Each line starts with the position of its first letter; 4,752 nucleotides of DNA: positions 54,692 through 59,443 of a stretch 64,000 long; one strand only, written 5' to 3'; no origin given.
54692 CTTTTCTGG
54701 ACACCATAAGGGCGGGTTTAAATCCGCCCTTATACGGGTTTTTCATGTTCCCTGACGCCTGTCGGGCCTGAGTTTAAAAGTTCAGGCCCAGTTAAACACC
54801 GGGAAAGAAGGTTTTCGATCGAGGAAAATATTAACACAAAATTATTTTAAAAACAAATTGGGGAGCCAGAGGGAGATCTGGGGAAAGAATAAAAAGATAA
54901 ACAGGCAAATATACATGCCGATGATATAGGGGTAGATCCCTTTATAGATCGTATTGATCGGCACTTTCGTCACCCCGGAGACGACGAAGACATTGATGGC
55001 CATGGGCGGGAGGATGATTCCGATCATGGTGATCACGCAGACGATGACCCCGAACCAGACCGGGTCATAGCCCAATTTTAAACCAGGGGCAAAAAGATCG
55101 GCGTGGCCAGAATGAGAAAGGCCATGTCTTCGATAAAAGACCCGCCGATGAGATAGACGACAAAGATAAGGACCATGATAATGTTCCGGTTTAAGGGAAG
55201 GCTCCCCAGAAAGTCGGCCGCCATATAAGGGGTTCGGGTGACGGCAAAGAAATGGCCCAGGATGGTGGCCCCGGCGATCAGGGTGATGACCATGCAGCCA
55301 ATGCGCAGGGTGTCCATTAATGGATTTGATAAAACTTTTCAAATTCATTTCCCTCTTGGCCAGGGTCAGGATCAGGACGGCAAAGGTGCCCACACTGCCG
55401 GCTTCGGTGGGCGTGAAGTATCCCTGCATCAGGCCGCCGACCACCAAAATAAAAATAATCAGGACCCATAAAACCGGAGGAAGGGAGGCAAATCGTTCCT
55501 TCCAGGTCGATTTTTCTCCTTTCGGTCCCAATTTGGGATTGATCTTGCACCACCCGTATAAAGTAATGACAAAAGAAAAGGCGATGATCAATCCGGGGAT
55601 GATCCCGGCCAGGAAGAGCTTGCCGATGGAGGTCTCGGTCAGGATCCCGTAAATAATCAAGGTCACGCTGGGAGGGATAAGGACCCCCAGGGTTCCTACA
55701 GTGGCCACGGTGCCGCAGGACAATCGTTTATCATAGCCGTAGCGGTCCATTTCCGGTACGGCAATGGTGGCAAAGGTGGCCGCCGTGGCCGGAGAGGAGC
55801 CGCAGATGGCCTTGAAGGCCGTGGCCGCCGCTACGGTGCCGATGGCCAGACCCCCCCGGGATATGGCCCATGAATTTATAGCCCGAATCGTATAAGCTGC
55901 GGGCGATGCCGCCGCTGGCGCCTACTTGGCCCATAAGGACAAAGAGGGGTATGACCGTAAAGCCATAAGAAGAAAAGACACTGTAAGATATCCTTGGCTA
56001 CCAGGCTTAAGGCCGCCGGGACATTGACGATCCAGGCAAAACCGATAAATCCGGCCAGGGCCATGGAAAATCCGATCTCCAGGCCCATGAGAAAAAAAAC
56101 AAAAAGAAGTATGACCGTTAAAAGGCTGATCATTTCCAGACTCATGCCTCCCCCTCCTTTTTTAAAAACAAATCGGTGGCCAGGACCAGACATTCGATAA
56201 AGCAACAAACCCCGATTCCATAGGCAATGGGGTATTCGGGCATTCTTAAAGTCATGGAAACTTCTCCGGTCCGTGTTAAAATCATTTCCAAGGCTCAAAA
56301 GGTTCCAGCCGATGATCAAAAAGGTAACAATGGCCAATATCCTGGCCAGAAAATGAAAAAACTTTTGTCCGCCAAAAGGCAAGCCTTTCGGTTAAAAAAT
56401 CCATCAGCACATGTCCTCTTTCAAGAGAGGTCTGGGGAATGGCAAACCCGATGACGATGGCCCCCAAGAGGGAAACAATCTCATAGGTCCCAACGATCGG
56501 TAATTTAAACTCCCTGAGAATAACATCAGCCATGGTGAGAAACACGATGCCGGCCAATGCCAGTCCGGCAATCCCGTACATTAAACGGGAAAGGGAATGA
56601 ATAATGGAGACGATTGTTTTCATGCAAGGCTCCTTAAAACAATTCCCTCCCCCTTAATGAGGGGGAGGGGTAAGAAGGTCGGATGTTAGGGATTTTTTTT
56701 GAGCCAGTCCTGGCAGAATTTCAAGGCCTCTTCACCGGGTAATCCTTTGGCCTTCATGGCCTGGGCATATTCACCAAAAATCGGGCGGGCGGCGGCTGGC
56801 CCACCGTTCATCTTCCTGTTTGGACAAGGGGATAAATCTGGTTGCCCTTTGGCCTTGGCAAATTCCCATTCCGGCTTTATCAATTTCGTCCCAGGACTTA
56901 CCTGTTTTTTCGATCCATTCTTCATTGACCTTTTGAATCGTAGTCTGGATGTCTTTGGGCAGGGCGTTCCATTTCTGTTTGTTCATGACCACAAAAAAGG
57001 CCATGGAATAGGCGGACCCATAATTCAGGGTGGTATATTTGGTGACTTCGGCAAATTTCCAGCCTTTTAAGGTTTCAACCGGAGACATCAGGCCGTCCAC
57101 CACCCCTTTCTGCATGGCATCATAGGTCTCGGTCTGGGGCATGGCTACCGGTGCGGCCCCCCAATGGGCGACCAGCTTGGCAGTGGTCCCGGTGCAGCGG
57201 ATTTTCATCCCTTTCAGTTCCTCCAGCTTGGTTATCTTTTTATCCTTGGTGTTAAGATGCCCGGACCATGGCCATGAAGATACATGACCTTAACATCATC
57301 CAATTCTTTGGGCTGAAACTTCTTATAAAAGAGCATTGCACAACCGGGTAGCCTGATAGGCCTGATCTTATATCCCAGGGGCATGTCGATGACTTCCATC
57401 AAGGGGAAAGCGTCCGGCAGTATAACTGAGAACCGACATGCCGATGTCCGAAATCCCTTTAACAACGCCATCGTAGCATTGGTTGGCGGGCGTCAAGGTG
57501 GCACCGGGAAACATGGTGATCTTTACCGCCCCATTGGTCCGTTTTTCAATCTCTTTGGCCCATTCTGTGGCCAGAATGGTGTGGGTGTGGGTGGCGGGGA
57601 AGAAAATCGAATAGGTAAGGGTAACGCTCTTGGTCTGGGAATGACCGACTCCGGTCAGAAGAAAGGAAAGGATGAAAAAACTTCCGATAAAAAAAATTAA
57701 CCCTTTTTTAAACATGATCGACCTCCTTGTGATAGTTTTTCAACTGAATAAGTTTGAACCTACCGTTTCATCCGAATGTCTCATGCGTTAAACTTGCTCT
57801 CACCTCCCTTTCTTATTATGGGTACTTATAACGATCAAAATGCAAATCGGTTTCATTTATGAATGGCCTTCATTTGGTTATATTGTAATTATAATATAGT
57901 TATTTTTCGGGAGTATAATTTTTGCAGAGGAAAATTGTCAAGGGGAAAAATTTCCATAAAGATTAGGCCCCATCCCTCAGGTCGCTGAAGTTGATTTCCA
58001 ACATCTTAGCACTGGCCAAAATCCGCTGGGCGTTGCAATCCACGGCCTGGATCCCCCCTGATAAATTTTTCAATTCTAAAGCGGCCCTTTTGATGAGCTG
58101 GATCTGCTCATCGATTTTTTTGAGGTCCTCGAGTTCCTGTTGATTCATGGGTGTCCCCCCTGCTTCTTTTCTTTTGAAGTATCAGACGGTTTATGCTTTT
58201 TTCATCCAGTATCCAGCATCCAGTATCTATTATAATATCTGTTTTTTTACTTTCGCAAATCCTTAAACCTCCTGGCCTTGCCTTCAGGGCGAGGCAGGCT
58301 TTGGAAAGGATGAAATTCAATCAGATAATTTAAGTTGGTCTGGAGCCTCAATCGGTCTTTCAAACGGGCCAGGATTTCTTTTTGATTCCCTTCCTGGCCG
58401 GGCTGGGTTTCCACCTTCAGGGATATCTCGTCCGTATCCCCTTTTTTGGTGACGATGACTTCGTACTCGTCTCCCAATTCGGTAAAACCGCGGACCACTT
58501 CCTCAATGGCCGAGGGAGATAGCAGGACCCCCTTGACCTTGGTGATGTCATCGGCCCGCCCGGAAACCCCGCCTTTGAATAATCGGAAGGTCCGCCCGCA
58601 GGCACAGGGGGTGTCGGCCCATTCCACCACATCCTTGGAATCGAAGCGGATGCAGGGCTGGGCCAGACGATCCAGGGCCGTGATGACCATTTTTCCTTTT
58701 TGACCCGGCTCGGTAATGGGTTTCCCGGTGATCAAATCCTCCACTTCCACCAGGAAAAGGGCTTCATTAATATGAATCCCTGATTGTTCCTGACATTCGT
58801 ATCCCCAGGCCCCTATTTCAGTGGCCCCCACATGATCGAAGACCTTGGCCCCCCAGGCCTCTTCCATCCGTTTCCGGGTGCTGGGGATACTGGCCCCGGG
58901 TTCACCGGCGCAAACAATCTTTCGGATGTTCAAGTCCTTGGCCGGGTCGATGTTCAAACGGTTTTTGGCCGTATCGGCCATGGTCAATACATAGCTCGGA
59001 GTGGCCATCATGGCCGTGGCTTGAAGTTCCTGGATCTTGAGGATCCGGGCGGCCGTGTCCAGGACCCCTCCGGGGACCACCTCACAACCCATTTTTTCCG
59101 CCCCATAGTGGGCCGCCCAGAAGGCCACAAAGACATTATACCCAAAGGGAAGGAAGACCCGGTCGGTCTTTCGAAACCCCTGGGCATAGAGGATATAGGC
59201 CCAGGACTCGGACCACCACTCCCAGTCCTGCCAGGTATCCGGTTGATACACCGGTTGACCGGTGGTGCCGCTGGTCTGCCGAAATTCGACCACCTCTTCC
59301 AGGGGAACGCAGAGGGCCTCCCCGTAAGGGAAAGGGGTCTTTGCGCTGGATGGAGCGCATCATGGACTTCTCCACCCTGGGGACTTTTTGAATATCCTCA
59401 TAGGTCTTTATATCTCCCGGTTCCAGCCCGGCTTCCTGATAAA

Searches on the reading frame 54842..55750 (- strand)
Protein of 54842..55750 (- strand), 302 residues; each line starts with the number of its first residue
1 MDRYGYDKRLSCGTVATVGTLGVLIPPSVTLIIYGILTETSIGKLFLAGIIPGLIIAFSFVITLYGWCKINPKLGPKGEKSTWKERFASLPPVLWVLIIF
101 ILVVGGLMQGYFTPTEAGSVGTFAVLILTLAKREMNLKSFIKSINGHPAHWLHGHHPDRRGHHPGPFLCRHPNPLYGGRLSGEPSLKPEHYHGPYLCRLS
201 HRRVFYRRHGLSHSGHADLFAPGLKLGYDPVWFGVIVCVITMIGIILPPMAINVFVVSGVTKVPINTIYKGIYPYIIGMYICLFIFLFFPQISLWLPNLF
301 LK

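Call 43: search_protein_families(library=pfam, proteins=[window:54842-55750:-], max_evalue=0.00001)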
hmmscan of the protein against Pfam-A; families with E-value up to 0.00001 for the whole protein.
window:54842-55750:- (302 aa): 1 family
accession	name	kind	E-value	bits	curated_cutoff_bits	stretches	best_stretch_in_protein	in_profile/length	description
PF06808.19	DctM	-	4.2e-41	141.6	23.8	2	1-143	122-264/413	Tripartite ATP-independent periplasmic transporter, DctM component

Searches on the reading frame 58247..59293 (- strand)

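Call 43: search_protein_families(library=pfam, proteins=[window:58247-59293:-], max_evalue=0.00001)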
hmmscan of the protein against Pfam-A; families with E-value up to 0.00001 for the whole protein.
window:58247-59293:- (348 aa): 2 families
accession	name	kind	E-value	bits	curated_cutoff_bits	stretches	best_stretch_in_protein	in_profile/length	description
PF14535.12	AMP-binding_C_2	-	3.2e-16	59.8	25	1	255-347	1-96/96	AMP-binding enzyme C-terminal domain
PF00501.34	AMP-binding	-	2.4e-07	30.3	29.9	1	7-203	170-373/384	AMP-binding enzyme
